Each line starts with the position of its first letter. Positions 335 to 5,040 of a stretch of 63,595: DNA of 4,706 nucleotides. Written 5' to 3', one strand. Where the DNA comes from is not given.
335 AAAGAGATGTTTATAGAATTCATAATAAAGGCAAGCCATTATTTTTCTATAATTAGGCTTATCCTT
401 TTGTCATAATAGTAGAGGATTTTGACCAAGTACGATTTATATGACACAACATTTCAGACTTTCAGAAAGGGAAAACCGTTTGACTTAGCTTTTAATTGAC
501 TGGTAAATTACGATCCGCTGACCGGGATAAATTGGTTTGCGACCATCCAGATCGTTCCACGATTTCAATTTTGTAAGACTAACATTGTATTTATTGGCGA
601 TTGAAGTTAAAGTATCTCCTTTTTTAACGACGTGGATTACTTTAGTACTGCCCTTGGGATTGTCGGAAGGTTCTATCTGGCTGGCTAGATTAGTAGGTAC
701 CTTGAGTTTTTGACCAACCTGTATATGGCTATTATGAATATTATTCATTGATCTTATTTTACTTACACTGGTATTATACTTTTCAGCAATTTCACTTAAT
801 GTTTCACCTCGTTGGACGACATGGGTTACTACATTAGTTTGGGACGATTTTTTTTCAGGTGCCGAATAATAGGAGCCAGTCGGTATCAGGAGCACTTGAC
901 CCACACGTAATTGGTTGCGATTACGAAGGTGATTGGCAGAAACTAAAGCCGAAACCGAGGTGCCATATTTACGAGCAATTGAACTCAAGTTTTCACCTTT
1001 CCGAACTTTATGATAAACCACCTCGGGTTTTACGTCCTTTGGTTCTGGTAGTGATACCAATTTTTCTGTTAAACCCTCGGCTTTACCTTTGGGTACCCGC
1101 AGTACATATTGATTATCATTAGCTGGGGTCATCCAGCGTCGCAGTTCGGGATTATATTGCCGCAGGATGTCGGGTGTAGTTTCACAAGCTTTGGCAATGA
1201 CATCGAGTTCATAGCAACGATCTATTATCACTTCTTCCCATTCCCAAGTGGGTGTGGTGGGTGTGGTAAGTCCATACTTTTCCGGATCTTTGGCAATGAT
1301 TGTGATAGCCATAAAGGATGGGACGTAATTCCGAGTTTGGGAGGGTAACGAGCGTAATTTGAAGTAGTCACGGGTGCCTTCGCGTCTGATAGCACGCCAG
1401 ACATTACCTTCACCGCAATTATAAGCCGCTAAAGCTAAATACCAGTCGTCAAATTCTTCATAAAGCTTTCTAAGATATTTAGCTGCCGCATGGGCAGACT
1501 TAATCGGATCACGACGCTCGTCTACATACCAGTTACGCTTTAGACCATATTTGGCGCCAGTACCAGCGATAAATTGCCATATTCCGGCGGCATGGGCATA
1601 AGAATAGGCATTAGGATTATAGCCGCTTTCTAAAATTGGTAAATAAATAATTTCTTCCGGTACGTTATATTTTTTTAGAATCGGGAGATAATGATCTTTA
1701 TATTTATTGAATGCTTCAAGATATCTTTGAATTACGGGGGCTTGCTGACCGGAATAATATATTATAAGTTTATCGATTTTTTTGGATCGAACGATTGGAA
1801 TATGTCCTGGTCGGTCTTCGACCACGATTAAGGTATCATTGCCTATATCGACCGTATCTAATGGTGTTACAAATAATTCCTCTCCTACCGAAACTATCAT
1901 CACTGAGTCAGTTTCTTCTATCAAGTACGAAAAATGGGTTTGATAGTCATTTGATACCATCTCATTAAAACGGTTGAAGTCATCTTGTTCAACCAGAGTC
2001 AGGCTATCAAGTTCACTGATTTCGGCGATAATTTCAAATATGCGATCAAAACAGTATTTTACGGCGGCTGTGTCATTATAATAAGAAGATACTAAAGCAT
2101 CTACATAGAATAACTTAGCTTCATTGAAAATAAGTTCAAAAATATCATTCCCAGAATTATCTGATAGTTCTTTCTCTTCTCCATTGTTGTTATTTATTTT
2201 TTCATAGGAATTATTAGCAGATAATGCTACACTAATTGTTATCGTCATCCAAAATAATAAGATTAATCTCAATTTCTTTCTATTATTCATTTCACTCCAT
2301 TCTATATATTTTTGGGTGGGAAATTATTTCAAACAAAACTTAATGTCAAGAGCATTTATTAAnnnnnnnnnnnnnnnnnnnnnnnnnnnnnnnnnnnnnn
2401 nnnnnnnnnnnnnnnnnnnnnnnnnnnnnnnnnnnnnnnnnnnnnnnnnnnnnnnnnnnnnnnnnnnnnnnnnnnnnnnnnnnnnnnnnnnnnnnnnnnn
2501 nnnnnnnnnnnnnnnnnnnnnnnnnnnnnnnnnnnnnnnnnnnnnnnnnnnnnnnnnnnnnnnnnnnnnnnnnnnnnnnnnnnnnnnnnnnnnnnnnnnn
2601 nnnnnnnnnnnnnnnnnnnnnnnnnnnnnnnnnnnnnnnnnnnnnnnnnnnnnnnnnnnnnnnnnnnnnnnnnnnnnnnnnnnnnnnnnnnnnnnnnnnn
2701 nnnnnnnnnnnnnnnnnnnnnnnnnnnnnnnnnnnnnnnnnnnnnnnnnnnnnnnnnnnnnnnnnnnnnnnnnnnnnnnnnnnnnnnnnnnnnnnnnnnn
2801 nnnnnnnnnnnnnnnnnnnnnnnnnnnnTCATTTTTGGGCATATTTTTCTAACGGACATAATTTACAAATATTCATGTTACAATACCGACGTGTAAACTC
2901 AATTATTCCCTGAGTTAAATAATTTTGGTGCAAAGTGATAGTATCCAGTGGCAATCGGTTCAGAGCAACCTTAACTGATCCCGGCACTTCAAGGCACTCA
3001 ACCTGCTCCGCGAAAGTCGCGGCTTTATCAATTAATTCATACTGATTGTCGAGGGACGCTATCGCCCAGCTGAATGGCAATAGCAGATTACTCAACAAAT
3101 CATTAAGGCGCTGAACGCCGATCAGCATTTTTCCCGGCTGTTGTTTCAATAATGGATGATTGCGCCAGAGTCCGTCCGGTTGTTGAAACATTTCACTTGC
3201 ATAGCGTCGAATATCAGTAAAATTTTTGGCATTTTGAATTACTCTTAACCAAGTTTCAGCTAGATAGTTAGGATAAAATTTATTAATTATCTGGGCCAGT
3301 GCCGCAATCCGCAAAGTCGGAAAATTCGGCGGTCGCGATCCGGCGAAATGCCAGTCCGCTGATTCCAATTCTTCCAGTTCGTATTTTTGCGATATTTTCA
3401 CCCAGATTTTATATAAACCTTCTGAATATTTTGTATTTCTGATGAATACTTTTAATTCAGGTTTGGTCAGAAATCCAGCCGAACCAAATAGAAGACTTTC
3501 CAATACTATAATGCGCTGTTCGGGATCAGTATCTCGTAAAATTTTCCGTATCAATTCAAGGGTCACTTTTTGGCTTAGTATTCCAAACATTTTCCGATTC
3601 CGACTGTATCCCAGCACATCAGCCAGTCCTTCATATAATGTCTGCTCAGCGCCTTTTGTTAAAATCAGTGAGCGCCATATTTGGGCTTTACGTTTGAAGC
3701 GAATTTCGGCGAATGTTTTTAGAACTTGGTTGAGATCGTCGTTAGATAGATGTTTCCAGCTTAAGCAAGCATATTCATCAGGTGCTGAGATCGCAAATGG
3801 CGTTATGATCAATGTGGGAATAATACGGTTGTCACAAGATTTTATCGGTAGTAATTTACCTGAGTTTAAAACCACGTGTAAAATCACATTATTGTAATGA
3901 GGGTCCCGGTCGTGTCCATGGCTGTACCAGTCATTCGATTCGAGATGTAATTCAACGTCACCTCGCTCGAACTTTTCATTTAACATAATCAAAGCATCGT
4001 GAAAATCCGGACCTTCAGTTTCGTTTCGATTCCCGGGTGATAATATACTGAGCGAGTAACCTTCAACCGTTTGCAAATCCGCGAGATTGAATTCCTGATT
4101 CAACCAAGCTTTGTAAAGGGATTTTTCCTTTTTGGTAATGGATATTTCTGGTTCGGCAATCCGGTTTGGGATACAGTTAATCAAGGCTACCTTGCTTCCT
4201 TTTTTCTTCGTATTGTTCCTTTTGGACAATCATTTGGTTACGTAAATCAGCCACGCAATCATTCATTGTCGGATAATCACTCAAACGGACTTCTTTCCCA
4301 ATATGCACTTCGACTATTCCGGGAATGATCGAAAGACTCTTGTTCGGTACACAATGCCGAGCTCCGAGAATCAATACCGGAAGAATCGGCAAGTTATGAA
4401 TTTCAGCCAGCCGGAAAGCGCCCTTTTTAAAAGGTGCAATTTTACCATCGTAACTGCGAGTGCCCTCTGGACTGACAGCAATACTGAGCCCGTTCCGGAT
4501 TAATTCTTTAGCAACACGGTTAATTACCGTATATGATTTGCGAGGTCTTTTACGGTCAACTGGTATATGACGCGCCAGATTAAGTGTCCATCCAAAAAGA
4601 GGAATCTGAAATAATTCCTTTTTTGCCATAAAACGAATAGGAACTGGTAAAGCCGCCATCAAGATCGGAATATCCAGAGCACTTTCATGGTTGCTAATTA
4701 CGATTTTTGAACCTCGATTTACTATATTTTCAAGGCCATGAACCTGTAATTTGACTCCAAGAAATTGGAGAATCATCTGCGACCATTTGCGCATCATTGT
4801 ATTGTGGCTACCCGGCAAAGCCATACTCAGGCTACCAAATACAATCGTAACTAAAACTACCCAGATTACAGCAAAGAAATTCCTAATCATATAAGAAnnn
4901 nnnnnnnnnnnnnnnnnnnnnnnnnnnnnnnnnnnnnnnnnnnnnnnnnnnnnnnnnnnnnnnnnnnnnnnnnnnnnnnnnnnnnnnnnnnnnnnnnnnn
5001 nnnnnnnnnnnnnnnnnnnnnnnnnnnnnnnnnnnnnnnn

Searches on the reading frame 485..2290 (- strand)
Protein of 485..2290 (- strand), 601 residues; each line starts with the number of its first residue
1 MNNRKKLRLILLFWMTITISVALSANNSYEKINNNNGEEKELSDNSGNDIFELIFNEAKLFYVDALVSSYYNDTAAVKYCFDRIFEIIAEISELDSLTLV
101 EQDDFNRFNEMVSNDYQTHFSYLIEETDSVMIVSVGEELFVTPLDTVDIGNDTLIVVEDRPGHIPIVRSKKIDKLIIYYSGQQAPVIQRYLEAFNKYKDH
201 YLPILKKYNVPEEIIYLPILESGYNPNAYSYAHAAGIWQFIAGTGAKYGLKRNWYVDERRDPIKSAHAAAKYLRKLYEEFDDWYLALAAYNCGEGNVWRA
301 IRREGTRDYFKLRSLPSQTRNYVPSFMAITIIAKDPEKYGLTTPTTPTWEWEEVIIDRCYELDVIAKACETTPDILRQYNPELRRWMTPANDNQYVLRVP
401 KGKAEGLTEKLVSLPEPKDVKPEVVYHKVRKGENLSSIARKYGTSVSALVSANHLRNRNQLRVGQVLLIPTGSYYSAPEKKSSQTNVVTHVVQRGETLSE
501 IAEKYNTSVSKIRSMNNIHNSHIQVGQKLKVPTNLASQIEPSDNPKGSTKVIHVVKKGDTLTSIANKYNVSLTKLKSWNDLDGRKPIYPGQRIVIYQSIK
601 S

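Call 46: search_protein_families(library=pfam, proteins=[window:485-2290:-], max_evalue=0.0001)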
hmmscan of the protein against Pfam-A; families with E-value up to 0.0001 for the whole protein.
window:485-2290:- (601 aa): 8 families
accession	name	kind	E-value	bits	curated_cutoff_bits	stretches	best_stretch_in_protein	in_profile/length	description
PF01476.26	LysM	-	1.5e-54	182.2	20.9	3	490-532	1-43/43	LysM domain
PF01464.25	SLT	-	2.1e-30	105.1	21.3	1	206-309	9-113/117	Transglycosylase SLT domain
PF23473.1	LysM3_LYK4_5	-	8.2e-13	48.7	29.3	0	429-459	7-37/48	LYK4/5 LysM3 domain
PF23577.1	LysM_RLK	-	1.1e-11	45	27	0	556-579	6-29/44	LysM domain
PF23446.1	LysM1_NFP_LYK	-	2.3e-09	38.4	36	0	433-470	16-54/60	NFP/LYK LysM1 domain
PF23472.1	LysM2_CERK1_LYK3_4_5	-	5.3e-08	33.1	27.4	0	488-532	6-54/56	LYK3/4/5 LysM2 domain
PF13518.12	HTH_28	-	9e-08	32.5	25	0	487-513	5-30/52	Helix-turn-helix domain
PF23462.1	LysM3_NFP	-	9.5e-05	23.3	28.1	0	488-522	3-37/48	NFP LysM3 domain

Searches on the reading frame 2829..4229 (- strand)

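Call 46: search_protein_families(library=pfam, proteins=[window:2829-4229:-], max_evalue=0.0001)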
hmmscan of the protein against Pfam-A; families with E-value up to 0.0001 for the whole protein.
window:2829-4229:- (466 aa): 1 family
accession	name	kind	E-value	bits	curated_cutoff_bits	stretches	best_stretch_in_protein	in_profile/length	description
PF11013.13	DUF2851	-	4.5e-64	217.2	25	1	35-410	1-369/375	Protein of unknown function (DUF2851)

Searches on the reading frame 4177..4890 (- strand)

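Call 46: search_protein_families(library=pfam, proteins=[window:4177-4890:-], max_evalue=0.0001)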
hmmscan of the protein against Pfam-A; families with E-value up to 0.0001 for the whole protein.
window:4177-4890:- (237 aa): 1 family
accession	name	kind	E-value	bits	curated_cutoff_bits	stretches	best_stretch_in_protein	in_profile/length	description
PF01553.26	Acyltransferase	-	5.5e-34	117.3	23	1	48-174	2-131/132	Acyltransferase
